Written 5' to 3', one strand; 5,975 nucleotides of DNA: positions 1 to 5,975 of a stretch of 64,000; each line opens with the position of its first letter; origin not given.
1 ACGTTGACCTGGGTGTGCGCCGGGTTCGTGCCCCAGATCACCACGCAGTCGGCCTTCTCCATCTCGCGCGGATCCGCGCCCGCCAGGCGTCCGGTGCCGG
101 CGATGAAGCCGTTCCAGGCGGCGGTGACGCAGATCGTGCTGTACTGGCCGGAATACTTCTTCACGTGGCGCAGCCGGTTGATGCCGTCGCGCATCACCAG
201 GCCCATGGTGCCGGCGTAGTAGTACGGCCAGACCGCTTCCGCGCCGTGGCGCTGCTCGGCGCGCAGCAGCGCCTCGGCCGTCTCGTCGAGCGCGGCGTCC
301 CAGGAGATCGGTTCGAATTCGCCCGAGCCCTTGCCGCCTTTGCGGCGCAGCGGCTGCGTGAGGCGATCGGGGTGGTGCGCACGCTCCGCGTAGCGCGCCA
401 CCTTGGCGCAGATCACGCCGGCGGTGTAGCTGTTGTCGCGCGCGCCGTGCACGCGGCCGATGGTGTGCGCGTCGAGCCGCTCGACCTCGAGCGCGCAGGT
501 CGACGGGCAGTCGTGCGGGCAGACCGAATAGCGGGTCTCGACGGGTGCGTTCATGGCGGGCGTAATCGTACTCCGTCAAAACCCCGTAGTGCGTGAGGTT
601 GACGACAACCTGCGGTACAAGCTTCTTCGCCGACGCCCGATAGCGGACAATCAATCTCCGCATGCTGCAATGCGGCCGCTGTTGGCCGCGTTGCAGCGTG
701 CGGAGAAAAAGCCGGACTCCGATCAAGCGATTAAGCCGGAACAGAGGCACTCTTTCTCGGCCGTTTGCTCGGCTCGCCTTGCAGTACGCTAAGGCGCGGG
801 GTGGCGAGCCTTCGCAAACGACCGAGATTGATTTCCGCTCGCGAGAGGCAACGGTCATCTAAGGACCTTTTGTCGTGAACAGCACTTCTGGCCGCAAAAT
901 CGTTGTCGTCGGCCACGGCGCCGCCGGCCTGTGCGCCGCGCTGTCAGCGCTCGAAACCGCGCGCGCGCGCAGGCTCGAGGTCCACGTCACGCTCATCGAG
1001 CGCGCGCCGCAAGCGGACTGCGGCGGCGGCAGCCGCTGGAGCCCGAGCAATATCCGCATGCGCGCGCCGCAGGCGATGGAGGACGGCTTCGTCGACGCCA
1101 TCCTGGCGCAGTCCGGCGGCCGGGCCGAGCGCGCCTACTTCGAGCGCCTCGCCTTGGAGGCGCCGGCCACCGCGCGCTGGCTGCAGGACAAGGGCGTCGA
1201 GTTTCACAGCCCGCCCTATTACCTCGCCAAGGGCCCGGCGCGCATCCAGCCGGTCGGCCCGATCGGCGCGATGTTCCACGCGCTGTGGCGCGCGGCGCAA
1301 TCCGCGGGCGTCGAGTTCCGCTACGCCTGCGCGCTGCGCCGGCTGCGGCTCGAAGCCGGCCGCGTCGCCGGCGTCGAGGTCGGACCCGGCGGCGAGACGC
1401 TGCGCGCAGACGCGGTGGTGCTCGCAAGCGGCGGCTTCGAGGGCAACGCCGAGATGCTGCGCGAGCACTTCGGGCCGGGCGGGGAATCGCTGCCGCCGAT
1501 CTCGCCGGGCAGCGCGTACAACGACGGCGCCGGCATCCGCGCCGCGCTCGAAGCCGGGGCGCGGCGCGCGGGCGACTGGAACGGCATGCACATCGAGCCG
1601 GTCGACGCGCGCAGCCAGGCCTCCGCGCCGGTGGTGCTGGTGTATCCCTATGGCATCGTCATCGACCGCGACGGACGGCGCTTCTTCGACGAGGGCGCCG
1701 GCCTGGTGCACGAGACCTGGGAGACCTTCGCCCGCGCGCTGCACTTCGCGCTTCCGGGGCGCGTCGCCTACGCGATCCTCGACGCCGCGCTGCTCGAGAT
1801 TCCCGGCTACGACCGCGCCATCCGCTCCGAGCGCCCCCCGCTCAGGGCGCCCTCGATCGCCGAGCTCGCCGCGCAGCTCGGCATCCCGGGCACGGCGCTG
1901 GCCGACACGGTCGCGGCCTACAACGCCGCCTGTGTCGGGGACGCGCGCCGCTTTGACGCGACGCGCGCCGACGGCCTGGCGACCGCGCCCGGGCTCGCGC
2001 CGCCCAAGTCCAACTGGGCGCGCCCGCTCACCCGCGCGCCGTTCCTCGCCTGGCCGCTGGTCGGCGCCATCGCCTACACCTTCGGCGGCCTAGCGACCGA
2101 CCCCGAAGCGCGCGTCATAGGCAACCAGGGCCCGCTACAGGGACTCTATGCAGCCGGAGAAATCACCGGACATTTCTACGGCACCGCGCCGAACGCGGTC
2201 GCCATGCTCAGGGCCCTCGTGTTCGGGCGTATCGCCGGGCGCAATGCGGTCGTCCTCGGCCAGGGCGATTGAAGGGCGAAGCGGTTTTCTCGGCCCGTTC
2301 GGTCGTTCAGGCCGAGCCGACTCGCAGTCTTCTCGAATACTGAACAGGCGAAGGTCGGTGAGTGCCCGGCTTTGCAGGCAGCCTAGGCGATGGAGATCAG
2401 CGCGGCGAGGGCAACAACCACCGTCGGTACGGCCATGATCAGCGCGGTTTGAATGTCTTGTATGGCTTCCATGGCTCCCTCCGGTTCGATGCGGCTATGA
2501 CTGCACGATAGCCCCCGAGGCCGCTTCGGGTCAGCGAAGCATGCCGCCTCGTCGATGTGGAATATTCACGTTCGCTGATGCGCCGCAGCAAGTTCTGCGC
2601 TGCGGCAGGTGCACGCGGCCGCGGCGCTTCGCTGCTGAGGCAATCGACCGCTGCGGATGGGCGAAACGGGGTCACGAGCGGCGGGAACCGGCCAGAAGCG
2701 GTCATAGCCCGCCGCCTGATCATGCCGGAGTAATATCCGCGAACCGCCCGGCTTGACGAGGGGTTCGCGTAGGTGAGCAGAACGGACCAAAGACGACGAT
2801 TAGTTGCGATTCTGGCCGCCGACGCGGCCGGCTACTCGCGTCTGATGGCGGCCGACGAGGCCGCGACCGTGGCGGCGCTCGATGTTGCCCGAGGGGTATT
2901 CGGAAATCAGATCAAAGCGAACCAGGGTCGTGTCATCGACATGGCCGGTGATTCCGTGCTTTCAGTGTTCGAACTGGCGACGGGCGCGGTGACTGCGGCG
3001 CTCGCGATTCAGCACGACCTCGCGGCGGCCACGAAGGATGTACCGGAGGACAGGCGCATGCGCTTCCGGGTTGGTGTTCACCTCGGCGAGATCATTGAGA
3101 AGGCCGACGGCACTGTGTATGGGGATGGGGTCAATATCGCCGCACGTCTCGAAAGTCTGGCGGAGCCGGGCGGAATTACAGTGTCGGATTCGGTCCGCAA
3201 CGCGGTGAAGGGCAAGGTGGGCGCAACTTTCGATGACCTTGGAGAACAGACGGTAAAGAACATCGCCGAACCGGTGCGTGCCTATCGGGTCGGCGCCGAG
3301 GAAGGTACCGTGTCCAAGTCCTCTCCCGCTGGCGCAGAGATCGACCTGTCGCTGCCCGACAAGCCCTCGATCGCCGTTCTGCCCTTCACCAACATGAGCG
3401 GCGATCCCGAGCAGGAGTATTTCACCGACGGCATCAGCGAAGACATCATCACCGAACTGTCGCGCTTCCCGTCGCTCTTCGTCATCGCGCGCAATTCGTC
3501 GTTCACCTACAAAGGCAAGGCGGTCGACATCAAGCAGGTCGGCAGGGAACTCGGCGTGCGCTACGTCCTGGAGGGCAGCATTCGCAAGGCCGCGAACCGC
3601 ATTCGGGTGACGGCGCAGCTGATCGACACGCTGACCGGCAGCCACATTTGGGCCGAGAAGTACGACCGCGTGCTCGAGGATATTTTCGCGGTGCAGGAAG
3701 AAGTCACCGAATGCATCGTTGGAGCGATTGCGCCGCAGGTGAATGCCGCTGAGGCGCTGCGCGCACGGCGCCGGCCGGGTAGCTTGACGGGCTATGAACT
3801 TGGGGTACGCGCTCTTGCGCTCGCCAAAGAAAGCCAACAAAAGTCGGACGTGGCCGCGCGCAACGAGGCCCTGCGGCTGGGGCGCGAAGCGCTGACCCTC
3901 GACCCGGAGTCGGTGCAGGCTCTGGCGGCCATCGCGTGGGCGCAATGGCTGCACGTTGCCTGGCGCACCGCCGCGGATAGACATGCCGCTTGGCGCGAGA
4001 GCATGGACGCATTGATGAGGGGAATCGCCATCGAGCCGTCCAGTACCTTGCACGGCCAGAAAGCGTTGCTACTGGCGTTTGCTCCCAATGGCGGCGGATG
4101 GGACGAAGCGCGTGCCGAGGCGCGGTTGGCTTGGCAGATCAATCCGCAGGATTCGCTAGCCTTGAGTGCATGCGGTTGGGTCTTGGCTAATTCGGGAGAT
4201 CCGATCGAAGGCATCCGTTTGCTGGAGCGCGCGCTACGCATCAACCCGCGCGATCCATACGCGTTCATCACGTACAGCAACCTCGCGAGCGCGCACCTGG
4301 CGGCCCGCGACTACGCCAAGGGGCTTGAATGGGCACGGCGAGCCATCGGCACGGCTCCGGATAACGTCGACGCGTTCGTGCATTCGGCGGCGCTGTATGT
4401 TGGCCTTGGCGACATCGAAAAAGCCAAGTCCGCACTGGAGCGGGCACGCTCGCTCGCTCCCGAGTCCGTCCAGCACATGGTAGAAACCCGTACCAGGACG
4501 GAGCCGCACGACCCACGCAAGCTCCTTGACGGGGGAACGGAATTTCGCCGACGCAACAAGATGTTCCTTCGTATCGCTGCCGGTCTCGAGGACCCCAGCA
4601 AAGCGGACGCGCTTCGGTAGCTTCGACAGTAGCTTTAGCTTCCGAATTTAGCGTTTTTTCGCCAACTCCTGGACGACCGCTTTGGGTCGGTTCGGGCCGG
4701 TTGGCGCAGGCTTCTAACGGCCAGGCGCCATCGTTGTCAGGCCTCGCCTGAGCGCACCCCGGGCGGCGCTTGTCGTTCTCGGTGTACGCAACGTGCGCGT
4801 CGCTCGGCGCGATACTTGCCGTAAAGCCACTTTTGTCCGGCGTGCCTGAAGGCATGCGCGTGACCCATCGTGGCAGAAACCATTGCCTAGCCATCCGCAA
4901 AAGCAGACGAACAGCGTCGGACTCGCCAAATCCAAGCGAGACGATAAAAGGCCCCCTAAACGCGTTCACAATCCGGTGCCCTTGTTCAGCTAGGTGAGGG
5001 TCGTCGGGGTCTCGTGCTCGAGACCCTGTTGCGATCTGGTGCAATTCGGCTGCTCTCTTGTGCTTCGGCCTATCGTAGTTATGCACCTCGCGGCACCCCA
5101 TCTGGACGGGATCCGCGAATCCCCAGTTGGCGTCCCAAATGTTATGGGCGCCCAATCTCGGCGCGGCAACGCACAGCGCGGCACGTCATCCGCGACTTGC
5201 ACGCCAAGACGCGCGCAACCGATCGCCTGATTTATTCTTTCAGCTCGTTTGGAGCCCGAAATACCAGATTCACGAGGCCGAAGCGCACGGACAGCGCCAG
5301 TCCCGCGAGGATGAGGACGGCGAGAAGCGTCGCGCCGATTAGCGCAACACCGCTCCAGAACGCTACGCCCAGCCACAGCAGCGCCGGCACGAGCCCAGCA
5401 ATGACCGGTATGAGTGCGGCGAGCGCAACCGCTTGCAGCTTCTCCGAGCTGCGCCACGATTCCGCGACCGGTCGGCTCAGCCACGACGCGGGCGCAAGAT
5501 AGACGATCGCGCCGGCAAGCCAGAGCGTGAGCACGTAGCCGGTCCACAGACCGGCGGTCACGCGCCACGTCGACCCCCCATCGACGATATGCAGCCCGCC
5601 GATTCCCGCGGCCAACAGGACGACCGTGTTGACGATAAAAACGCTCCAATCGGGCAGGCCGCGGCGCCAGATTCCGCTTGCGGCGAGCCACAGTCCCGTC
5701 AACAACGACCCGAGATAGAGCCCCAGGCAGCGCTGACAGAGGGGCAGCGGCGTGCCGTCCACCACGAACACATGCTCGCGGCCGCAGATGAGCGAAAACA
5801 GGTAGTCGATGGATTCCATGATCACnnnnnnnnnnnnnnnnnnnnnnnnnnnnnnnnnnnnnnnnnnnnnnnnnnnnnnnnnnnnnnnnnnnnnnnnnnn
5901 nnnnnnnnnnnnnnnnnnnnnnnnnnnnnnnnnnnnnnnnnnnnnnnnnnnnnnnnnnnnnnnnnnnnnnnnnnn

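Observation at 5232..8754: Translationally coupled trio: B12-binding radical SAM enzyme, membrane-anchored PD40 beta-propeller, DUF2085 membrane protein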

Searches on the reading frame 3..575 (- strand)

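Call 12: search_protein_families(library=pfam, proteins=[window:3-575:-], max_evalue=0.01)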
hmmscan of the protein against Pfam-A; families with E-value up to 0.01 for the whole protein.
window:3-575:- (191 aa): 2 families
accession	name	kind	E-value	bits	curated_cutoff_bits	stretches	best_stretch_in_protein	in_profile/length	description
PF00384.28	Molybdopterin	-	4.2e-12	46.2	24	1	71-189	1-122/353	Molybdopterin oxidoreductase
PF04879.21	Molybdop_Fe4S4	-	3e-06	27.6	22.7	1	15-67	4-54/55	Molybdopterin oxidoreductase Fe4S4 domain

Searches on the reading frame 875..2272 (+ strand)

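Call 12: search_protein_families(library=pfam, proteins=[window:875-2272:+], max_evalue=0.01)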
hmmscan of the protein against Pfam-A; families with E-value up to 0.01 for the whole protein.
window:875-2272:+ (465 aa): 6 families
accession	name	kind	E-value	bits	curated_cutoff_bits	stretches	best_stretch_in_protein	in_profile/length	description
PF00890.30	FAD_binding_2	-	1.5e-37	130.2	20.4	1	9-439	2-408/414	FAD binding domain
PF01266.30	DAO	-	6.5e-13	49.4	27.9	2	133-190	151-207/353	FAD dependent oxidoreductase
PF03486.20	HI0933_like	-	2.5e-06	27.6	50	0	8-45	2-33/244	HI0933-like protein Rossmann domain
PF13454.12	NAD_binding_9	-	5.7e-05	23.6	21.8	1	10-187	1-154/155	FAD-NAD(P)-binding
PF07992.20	Pyr_redox_2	-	0.00048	20.1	26.1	0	8-187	2-109/291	Pyridine nucleotide-disulphide oxidoreductase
PF12831.13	FAD_oxidored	-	0.0031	17.3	27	1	9-186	2-145/416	FAD dependent oxidoreductase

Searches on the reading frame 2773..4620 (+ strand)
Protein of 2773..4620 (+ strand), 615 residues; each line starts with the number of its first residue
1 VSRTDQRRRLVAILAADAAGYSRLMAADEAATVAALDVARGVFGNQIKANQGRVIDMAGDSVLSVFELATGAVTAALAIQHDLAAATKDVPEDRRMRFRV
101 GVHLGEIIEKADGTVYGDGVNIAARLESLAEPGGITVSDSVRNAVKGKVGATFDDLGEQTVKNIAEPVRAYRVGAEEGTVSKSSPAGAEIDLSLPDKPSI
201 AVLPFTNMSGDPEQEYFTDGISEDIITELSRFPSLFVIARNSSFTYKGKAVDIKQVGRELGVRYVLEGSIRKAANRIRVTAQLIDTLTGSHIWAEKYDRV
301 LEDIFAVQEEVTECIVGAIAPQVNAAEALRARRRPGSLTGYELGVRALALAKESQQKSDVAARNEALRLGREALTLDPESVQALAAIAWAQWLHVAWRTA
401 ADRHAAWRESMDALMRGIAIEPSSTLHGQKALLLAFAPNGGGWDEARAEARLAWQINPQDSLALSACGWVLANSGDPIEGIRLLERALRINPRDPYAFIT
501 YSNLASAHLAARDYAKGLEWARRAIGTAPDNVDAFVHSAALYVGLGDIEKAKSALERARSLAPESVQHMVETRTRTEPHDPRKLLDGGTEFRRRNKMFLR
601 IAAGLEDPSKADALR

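Call 12: search_protein_families(library=pfam, proteins=[window:2773-4620:+], max_evalue=0.01)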
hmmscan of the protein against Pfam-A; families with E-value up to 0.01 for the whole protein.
window:2773-4620:+ (615 aa): 14 families
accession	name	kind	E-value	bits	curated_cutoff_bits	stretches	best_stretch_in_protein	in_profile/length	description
PF07719.23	TPR_2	-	5.3e-14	51.5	27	1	463-494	3-34/34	Tetratricopeptide repeat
PF00211.25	Guanylate_cyc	-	7.8e-14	52.1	21.9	1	6-163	4-172/183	Adenylate and Guanylate cyclase catalytic domain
PF14559.12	TPR_19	-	5.4e-12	46.3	25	1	509-565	2-59/68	Tetratricopeptide repeat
PF13428.12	TPR_14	-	8.7e-10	38.7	23.5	0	467-501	7-41/44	Tetratricopeptide repeat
PF00515.34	TPR_1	-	1.6e-08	34.4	27.8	0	500-531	3-34/34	Tetratricopeptide repeat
PF13181.12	TPR_8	-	5e-08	32.9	25.7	0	534-564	3-33/34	Tetratricopeptide repeat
PF13431.12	TPR_17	-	1e-06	29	24.4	0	483-506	1-24/34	Tetratricopeptide repeat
PF13371.12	TPR_9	-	1.1e-06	29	35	1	506-566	3-63/73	Tetratricopeptide repeat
PF13424.12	TPR_12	-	1.8e-06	28.5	30.1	2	470-525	12-72/77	Tetratricopeptide repeat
PF23914.1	TPR_CcmH_CycH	-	2.4e-06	27.9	42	1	458-565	47-154/158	Cytochrome c-type biogenesis protein H TPR domain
PF13432.12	TPR_16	-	0.00096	20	32.7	1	468-531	4-64/65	Tetratricopeptide repeat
PF12895.13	ANAPC3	-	0.0029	18.3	27.2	1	483-557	11-81/82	Anaphase-promoting complex, cyclosome, subunit 3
PF12569.14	NatA_aux_su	-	0.0056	16.1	33.3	1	501-561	195-255/515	N-terminal acetyltransferase A, auxiliary subunit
PF04052.18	TolB_N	-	0.0062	17.1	22.4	0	197-290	12-104/106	TolB amino-terminal domain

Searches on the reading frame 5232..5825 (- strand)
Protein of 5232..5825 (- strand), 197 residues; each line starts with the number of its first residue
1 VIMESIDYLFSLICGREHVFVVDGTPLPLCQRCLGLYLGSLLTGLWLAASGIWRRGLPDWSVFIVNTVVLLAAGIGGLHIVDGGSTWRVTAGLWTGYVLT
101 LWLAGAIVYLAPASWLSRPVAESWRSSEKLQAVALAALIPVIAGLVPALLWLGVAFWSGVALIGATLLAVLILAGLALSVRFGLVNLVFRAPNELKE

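Call 6: search_protein_families(library=pfam, proteins=[window:5232-5825:-], max_evalue=0.1)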
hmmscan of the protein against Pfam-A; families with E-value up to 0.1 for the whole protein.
window:5232-5825:- (197 aa): 1 family
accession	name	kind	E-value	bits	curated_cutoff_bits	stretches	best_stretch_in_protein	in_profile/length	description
PF09858.14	DUF2085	-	3.7e-08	34.1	25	1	16-100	5-88/90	Predicted membrane protein (DUF2085)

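Call 7: search_protein_families(library=ncbifam, proteins=[window:5232-5825:-], max_evalue=0.1)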
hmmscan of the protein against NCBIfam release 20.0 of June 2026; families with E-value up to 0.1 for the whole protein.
window:5232-5825:- (197 aa): 0 families

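Call 43: find_homologous_proteins(query=window:5232-5819:-, max_evalue=0.001)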
Query window:5232-5819:- (195 aa): 42 proteins with E <= 0.001 among 8000 candidates.
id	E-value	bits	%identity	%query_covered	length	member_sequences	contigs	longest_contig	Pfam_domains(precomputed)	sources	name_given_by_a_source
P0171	1.1e-117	409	99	100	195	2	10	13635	PF09858.15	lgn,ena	-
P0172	9.1e-102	357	86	100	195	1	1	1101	PF09858.15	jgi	-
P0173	1.2e-101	357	86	99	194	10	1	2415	PF09858.15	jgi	jgi:uncharacterized membrane protein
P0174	2.9e-78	280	68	98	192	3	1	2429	PF09858.15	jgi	-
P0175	7.6e-48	181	48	92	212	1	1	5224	PF09858.15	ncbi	-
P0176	2.2e-46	176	49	100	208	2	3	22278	PF09858.15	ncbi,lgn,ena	-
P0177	6.3e-46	175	51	91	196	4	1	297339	PF09858.15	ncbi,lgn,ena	-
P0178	6.8e-44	168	50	88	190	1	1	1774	PF09858.15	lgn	-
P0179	8.2e-44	168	47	96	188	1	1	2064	PF09858.15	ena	-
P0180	2.6e-43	166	54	77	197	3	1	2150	PF09858.15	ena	-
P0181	3.9e-43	166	51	80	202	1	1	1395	PF09858.15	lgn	-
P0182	4.4e-42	162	51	83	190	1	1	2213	PF09858.15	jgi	jgi:hypothetical protein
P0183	9.7e-41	158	47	93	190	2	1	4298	PF09858.15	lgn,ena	-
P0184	1.7e-40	157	45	99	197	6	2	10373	PF09858.15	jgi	-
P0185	5.5e-40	155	44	99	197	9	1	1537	PF09858.15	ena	-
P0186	1.1e-39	154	48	81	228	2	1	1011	PF09858.15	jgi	-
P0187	2.7e-39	153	48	85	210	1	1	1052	PF09858.15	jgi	jgi:hypothetical protein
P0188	2.9e-39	153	47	80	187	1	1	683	PF09858.15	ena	-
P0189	4.9e-39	152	50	92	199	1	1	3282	PF09858.15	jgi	jgi:hypothetical protein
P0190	7.1e-39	152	49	93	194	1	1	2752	PF09858.15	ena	-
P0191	2.5e-38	150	46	77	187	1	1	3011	PF09858.15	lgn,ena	-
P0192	6.0e-38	149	53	77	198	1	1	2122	PF09858.15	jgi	jgi:hypothetical protein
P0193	2.4e-37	147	45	83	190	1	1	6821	PF09858.15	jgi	jgi:hypothetical protein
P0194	3.3e-37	146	58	57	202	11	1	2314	PF09858.15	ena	-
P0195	5.4e-37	146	49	66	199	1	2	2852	PF09858.15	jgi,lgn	-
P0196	6.3e-37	145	49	78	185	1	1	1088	PF09858.15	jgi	-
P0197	2.4e-36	143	47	65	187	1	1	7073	PF09858.15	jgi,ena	-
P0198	2.6e-36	143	47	91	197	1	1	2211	PF09858.15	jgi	jgi:uncharacterized membrane protein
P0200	9.9e-34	135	43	80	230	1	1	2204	PF09858.15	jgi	-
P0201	1.0e-33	135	46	89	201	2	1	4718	PF09858.15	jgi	-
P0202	5.5e-33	133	41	86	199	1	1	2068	PF09858.15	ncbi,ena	-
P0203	1.2e-29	122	53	53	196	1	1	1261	PF09858.15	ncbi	-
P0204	1.7e-29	121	43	76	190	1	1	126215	PF09858.15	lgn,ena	-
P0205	3.0e-29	120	44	74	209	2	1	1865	PF09858.15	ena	-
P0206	1.1e-28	118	44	65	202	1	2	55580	PF09858.15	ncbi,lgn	-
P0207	1.7e-27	115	46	79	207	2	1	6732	PF09858.15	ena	-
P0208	3.7e-25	107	41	97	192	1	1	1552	PF09858.15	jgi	jgi:hypothetical protein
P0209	1.0e-24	106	41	65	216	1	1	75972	PF09858.15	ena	-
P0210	5.7e-24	103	40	83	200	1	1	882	PF09858.15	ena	-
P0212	7.6e-17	80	67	28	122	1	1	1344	PF09858.15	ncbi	-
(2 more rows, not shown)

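Call 64: predict_structure(alignment_id=A2)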
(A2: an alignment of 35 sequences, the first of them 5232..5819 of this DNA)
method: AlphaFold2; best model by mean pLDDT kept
length: 195 residues; sequences in the alignment: 35
mean_pLDDT: 90.5   pTM: 0.85
mean pLDDT of the five models: 90.5, 89.2, 88.9, 88.6, 88.5
residues with pLDDT >= 90: 141; 70-90: 44; 50-70: 10; < 50: 0
segments of 3 or more residues with pLDDT < 50: none
pLDDT, mean of each block of 10 residues (from residue 1): 77 79 91 97 97 93 97 89 94 98 91 63 96 97 96 95 98 95 86 69
secondary structure, 60 per line:
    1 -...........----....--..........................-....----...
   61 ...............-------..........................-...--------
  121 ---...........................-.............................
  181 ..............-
elements in order: H2-12 E17-20 E23-28 H29-48 H50-53 H58-75 H83-108 H124-150 H152-194

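Call 68: fold_search(model_id=the predicted structure, library=pdb)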
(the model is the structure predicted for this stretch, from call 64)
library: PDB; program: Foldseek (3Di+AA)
matches with E <= 10: 229; with E <= 0.001: 0
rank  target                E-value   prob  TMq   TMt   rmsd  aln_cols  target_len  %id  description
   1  9ll0                  2.1e-01  0.41  0.25  0.15  12.3       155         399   15  Cryo-EM structure of G6PT1 in complex with Glucose-6-phosphate (released 2025-12-31)
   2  7yzk_A                5.0e-01  0.30  0.26  0.15  17.6       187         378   17  Structure of Mycobacterium tuberculosis adenylyl cyclase Rv1625c / Cya (released 2022-08-31)
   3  8qcx                  5.8e-01  0.38  0.29  0.15  12.0       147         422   16  Cryo-EM structure of the inward-facing FLVCR2 (released 2024-04-17)
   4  7tm3_6                6.7e-01  0.15  0.21  0.19  15.8       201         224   13  Structure of the rabbit 80S ribosome stalled on a 2-TMD Rhodopsin intermediate in complex with the multipass transloco (released 2022-10-19)
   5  7dl9_A                7.0e-01  0.21  0.24  0.14  12.4       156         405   17  Crystal structure of nucleoside transporter NupG (released 2021-04-07)
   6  8vzo_A                7.4e-01  0.30  0.27  0.14  11.8       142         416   15  Cryo-EM structure of FLVCR2 in the outward-facing state with choline bound (released 2024-05-01)
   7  8vzn_A                8.5e-01  0.33  0.29  0.16  12.1       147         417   13  Cryo-EM structure of FLVCR2 in the inward-facing state with choline bound (released 2024-05-01)
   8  7dla                  8.5e-01  0.15  0.22  0.12  12.2       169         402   16  Crystal structure of nucleoside transporter NupG (D323A mutant) (released 2021-04-07)
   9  6vbg_A                9.4e-01  0.20  0.30  0.18  14.4       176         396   17  Lactose permease complex with thiodigalactoside and nanobody 9043 (released 2020-11-25)
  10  9qtq_G                9.4e-01  0.14  0.21  0.17  19.4       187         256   17  Structure of the energy converting methyltransferase (Mtr) of Methanosarcina mazei in complex with a novel protein bin (released 2025-12-24)
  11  7sps_A                9.9e-01  0.18  0.27  0.13  13.6       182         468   17  Crystal structure of human glucose transporter GLUT3 bound with exofacial inhibitor SA47 (released 2022-05-18)
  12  8qcy                  1.0e+00  0.28  0.29  0.15  12.2       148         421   16  Cryo-EM structure of the outward-facing FLVCR2 (released 2024-04-17)
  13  9ugx                  1.0e+00  0.15  0.26  0.15  12.9       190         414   16  Cryo-EM Structure of G6PT1-apo monomer in pi buffer (released 2026-01-07)
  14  9hdd_A                1.1e+00  0.23  0.27  0.16  10.6       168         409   11  Sla2 C-terminal region (Residues 560-968) (REND and THATCH domains) (released 2025-05-21)
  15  8ubw                  1.1e+00  0.18  0.25  0.14  12.1       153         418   20  Choline-bound FLVCR1 (released 2024-03-27)
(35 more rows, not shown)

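Call 79: search_protein_families(library=padloc, proteins=[window:5232-5825:-], max_evalue=0.01)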
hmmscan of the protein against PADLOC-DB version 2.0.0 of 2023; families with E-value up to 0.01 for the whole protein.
window:5232-5825:- (197 aa): 0 families
